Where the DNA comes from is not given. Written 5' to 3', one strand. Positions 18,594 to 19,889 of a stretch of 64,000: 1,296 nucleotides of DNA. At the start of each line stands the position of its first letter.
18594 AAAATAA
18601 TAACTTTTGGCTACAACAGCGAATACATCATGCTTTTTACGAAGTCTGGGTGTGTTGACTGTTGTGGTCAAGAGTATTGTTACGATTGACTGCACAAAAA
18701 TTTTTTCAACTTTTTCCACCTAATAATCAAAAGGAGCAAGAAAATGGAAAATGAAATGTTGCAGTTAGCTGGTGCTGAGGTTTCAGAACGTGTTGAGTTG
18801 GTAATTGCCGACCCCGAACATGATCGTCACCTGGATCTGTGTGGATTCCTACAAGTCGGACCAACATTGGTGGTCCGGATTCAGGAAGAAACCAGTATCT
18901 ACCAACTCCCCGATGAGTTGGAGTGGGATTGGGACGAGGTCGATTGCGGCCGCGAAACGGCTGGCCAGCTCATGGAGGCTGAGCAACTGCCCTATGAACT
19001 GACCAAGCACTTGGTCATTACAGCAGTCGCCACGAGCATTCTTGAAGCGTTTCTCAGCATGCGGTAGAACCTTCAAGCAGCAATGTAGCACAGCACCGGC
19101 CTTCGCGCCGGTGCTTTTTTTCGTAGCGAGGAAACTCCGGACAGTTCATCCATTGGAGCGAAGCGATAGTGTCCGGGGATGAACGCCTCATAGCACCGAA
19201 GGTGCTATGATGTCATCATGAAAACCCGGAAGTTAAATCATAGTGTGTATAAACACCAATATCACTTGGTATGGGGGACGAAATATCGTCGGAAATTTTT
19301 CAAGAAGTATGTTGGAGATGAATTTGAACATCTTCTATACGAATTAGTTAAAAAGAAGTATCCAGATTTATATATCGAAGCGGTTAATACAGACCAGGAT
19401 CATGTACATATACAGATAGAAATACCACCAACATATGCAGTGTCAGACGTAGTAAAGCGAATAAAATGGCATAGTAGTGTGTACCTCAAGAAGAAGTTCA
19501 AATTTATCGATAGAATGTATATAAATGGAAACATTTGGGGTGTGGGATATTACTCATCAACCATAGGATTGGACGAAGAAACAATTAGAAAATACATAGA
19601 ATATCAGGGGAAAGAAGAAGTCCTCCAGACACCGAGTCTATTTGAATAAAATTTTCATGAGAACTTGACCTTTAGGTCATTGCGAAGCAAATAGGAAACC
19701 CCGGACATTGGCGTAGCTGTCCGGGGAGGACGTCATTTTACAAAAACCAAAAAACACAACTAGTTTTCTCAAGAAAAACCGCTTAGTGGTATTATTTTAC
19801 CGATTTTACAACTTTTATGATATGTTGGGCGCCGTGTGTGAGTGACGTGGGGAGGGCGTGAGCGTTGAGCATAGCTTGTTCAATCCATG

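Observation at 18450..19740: IS200-type element embedded among GC-rich REP-like hairpins; duplicated 31 bp hairpin brackets a GC-rich acidic ORF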

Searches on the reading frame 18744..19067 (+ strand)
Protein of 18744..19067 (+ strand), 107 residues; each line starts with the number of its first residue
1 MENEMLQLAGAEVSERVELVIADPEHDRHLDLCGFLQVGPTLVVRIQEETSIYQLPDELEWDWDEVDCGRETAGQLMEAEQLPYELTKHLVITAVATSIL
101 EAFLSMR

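Call 5: search_protein_families(library=pfam, proteins=[window:18744-19067:+], max_evalue=0.1)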
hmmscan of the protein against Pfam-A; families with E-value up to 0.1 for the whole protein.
window:18744-19067:+ (107 aa): 0 families

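Call 10: find_encoding_contigs(protein=window:18744-19067:+, flank=6000, max_places=10)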
Protein window:18744-19067:+ (107 aa): 23 contigs read that carry it; 10 places shown.
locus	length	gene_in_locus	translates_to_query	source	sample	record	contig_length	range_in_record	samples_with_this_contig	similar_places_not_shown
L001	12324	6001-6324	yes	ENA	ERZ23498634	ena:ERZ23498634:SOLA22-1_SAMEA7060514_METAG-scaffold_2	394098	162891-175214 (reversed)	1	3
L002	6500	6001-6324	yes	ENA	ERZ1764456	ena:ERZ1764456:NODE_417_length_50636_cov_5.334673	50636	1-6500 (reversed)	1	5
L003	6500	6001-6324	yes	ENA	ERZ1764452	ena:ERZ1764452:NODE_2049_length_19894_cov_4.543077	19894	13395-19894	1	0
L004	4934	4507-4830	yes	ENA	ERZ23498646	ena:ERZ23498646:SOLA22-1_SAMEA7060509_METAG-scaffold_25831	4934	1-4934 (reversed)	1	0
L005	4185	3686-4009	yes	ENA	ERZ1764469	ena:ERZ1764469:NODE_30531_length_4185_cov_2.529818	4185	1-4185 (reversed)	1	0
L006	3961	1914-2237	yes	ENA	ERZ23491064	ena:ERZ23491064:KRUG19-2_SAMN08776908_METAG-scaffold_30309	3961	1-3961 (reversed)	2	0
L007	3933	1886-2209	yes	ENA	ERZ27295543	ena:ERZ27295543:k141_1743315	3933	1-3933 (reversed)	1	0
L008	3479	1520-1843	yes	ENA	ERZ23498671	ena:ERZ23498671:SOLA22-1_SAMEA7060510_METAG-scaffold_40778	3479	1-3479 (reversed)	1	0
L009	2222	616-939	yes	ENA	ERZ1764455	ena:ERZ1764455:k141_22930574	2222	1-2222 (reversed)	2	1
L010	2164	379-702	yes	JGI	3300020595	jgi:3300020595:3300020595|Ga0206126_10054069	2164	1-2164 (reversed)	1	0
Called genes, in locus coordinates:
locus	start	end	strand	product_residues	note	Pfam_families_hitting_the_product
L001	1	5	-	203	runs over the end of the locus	PF02357:NusG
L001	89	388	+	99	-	-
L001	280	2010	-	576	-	-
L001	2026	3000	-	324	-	PF00404:Dockerin_1 (weak)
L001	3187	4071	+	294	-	PF00483:NTP_transferase, PF12804:NTP_transf_3 (faint)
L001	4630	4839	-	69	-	-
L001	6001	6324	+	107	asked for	-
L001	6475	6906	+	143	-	PF01797:Y1_Tnp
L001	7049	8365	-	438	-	-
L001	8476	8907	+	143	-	-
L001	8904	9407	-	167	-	PF10099:RskA_C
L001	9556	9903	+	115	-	-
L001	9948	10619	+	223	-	-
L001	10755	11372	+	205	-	-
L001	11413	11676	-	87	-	-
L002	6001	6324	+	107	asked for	-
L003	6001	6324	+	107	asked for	-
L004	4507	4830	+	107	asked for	-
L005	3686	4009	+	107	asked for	-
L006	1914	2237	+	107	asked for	-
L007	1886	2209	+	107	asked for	-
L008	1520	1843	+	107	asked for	-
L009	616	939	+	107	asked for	-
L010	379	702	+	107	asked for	-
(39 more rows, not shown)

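Call 15: find_homologous_proteins(query=window:18744-19067:+, max_evalue=0.01)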
Query window:18744-19067:+ (107 aa): 1 proteins with E <= 0.01 among 6 candidates.
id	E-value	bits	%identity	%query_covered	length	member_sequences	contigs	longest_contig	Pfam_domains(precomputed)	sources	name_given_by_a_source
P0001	1.6e-63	229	100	100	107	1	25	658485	-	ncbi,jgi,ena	-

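Call 18: list_cluster_members(proteins=[window:18744-19067:+, window:19218-19649:+, window:19792-21108:-])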
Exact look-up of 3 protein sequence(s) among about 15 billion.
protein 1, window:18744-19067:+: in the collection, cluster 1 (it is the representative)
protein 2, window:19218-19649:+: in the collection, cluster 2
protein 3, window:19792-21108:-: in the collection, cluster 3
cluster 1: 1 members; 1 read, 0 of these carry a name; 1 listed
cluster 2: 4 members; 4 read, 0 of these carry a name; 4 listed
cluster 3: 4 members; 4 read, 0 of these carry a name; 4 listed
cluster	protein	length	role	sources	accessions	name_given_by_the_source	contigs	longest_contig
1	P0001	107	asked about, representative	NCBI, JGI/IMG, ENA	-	-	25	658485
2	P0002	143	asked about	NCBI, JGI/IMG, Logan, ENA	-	-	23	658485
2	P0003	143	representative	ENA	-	-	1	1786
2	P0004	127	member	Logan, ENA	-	-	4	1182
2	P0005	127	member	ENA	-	-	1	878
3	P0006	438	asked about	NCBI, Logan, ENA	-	-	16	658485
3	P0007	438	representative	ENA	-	-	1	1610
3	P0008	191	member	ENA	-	-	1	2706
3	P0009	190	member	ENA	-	-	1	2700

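Call 21: search_protein_representatives(protein=window:18744-19067:+)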
Query: 107 residues. Proteins with E-value up to 0.001 (for the whole library): 3; up to 1e-10: 3; up to 1e-30: 1. The best 3 are listed.
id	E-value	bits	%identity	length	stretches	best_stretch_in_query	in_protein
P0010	5.3e-32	126.4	62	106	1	1-106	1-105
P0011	8.6e-13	64.7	28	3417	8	14-57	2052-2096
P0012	4.1e-12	62.5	39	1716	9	22-49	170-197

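Call 24: find_encoding_contigs(protein=P0010, flank=6000, max_places=10)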
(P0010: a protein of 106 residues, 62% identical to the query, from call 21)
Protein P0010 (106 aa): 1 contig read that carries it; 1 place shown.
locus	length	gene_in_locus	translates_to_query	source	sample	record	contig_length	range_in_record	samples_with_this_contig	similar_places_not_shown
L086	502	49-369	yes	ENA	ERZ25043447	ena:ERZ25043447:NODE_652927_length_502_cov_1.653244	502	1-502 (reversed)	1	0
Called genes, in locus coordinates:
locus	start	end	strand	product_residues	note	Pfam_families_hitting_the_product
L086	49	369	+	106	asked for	-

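Call 29: find_encoding_contigs(protein=P0008, flank=6000, max_places=6)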
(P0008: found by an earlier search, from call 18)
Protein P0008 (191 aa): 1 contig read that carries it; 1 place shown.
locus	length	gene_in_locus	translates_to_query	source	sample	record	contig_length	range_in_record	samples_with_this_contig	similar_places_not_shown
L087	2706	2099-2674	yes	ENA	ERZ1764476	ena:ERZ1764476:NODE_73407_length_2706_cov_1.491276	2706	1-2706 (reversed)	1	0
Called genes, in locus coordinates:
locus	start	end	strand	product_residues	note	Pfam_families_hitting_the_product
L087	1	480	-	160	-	?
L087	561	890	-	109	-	-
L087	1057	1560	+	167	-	PF10099:RskA_C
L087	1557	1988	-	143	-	-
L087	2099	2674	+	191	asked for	-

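Call 30: find_encoding_contigs(protein=P0007, flank=6000, max_places=6)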
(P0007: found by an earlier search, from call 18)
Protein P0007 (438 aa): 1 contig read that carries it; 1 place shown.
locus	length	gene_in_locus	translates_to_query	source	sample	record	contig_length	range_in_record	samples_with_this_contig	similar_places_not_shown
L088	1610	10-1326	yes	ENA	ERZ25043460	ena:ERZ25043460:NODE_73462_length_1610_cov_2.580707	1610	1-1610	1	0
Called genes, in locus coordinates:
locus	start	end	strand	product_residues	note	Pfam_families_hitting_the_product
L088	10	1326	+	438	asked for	-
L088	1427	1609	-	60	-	?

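Call 41: find_homologous_proteins(query=P0010, max_evalue=0.01)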
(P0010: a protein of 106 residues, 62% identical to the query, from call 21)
Query P0010 (106 aa): 1 proteins with E <= 0.01 among 6 candidates.
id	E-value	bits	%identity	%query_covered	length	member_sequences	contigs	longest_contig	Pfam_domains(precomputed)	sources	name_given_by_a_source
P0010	7.4e-64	230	100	100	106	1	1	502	-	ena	-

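Call 58: predict_structure(alignment_id=A2)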
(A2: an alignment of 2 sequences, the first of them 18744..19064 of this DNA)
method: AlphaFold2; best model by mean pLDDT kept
length: 107 residues; sequences in the alignment: 2
mean_pLDDT: 77.4   pTM: 0.69
mean pLDDT of the five models: 77.4, 74.7, 61.1, 57.2, 37.6
residues with pLDDT >= 90: 15; 70-90: 65; 50-70: 23; < 50: 4
segments of 3 or more residues with pLDDT < 50: 1-3
pLDDT, mean of each block of 10 residues (from residue 1): 65 91 90 86 83 78 81 73 69 70 61
secondary structure, 60 per line:
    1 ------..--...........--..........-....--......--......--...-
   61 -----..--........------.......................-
elements in order: H11-21 H24-33 E35-38 E41-46 E49-54 H70-77 H84-106

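Call 61: fold_search(model_id=the predicted structure, library=pdb)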
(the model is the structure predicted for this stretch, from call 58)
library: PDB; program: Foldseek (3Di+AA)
matches with E <= 10: 274; with E <= 0.001: 0
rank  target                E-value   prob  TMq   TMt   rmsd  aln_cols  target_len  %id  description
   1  4u5w_C                1.0e+00  0.07  0.20  0.20   8.2        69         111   10  Crystal Structure of HIV-1 Nef-SF2 Core Domain in Complex with the Src Family Kinase Hck SH3-SH2 Tandem Regulatory Dom (released 2014-08-20)
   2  1n8w_A                1.6e+00  0.06  0.17  0.03   9.6        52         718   21  Biochemical and Structural Studies of Malate Synthase from Mycobacterium tuberculosis (released 2002-12-18)
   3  4gqz_D                1.7e+00  0.08  0.19  0.13  11.4        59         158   14  Crystal Structure of S.CueP (released 2013-08-14)
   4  8f2p_A                1.7e+00  0.03  0.19  0.19   9.8        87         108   11  Nef SF2 dimerization mutant bound to Hck SH3 (released 2023-02-22)
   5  1nza                  1.9e+00  0.02  0.13  0.14  13.5        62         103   11  Divalent cation tolerance protein (Cut A1) from thermus thermophilus HB8 (released 2003-03-11)
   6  9drd_A                1.9e+00  0.02  0.16  0.12  11.0        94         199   19  Crystal structure of ADP-ribose diphosphatase from Klebsiella pneumoniae (Apo, monoclinic P form 2) (released 2024-10-02)
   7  6b72_A                2.1e+00  0.04  0.22  0.20   9.2        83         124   11  A novel HIV-1 Nef dimer interface induced by a single octyl-glucoside molecule (released 2018-02-21)
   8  8is2_A                2.3e+00  0.04  0.20  0.20  10.4        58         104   10  Crystal structure of a polyketide aromatase/cyclase Abx(+)D from Actinomycetes sp. MA7150. (released 2024-02-28)
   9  4zk7_M                2.4e+00  0.03  0.16  0.16  13.3        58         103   12  Crystal structure of rescued two-component self-assembling tetrahedral cage T33-31 (released 2015-07-29)
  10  8elf_B                2.6e+00  0.13  0.20  0.06   1.9        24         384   17  Structure of Get3d, a homolog of Get3, from Arabidopsis thaliana (released 2023-05-03)
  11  7o4l_1                2.6e+00  0.06  0.25  0.07  11.7        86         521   12  Yeast TFIIH in the expanded state within the pre-initiation complex (released 2021-06-16)
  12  8rjf_A                2.6e+00  0.05  0.19  0.05  12.5        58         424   14  TadA/CpaF with ADP (released 2024-08-14)
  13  6xm2_K                2.6e+00  0.03  0.18  0.18  18.7        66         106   15  The structure of the 4A11.v7 antibody in complex with human TGFb2 (released 2021-07-07)
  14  9du6_A                2.6e+00  0.01  0.16  0.11  11.4        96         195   16  Crystal structure of ADP-ribose diphosphatase from Klebsiella pneumoniae (ATP bound) (released 2024-10-16)
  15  4gqz_B                2.8e+00  0.08  0.21  0.14  11.5        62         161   13  Crystal Structure of S.CueP (released 2013-08-14)
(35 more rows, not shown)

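Call 62: fold_search(model_id=the predicted structure, library=viral)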
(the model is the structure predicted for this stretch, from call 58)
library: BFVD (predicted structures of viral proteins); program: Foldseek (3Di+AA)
matches with E <= 10: 521; with E <= 0.001: 0
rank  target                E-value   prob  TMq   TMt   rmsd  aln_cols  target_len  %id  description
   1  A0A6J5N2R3            9.3e-02  0.25  0.27  0.24  12.4       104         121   12  Uncharacterized protein [uncultured Caudovirales phage]
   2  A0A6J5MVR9            2.5e-01  0.11  0.21  0.20  12.4       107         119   11  Uncharacterized protein [uncultured Caudovirales phage]
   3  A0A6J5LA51            5.1e-01  0.06  0.21  0.13  10.1        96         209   11  Uncharacterized protein [uncultured Caudovirales phage]
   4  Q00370                5.4e-01  0.08  0.21  0.12   9.9        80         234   10  Putative phage-resistance protein [Enterobacteria phage phi50]
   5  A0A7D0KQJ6            6.2e-01  0.12  0.21  0.12   8.2        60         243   13  (no name in the UniProt tables at hand)
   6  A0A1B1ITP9            7.0e-01  0.30  0.24  0.07   2.3        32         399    6  (no name in the UniProt tables at hand)
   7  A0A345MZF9            9.1e-01  0.18  0.21  0.23   6.3        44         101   18  (no name in the UniProt tables at hand)
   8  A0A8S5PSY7            9.7e-01  0.15  0.22  0.40  12.8        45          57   16  Uncharacterized protein [Siphoviridae sp. ct96x5]
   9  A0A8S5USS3            9.7e-01  0.11  0.25  0.10  13.0       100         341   12  Uncharacterized protein [Myoviridae sp. ctijX18]
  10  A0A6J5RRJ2            9.7e-01  0.10  0.20  0.20   8.1        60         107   15  Uncharacterized protein [uncultured Caudovirales phage]
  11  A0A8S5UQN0            1.0e+00  0.08  0.22  0.32  12.8        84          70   15  Uncharacterized protein [Podoviridae sp. ctQyH19]
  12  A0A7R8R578            1.0e+00  0.04  0.16  0.13  11.7        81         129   12  Uncharacterized protein [Klebsiella phage vB_KvM-Eowyn]
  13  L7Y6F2                1.0e+00  0.04  0.23  0.12  18.3       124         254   12  Uncharacterized protein [Megavirus lba]
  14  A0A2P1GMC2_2          1.1e+00  0.13  0.27  0.04   5.3        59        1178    8  SAP domain-containing protein [Hainan astro-like virus 1]
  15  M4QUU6                1.1e+00  0.06  0.22  0.28  23.4        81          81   12  (no name in the UniProt tables at hand)
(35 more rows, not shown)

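Call 63: search_protein_families(library=padloc, proteins=[window:18744-19067:+, P0010], max_evalue=1)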
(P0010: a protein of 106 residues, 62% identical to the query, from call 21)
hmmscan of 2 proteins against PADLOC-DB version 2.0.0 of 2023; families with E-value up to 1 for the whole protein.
window:18744-19067:+ (107 aa): 0 families

P0010 (106 aa): 0 families

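Call 65: find_related_loci(query=A2, collection=viral_contigs, flank=3000)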
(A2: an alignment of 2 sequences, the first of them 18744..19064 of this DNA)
Query A2 (107 aa) in viral_contigs; peptide patterns used: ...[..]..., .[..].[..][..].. (x = any residue, [..] = any of these).
79 stretches matched a pattern, but none encodes a relative of the query by tblastn (E <= 1e-3).

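Call 75: search_protein_families(library=ncbifam, proteins=[window:18744-19067:+], max_evalue=0.01)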
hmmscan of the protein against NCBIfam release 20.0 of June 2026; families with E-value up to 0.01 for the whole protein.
window:18744-19067:+ (107 aa): 0 families

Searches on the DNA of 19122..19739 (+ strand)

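Call 46: search_dna_similar(query=window:19122-19739:+, collection=plasmids, mode=distant, max_rows=10)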
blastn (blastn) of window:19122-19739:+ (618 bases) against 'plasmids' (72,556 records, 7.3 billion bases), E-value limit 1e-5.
No match.
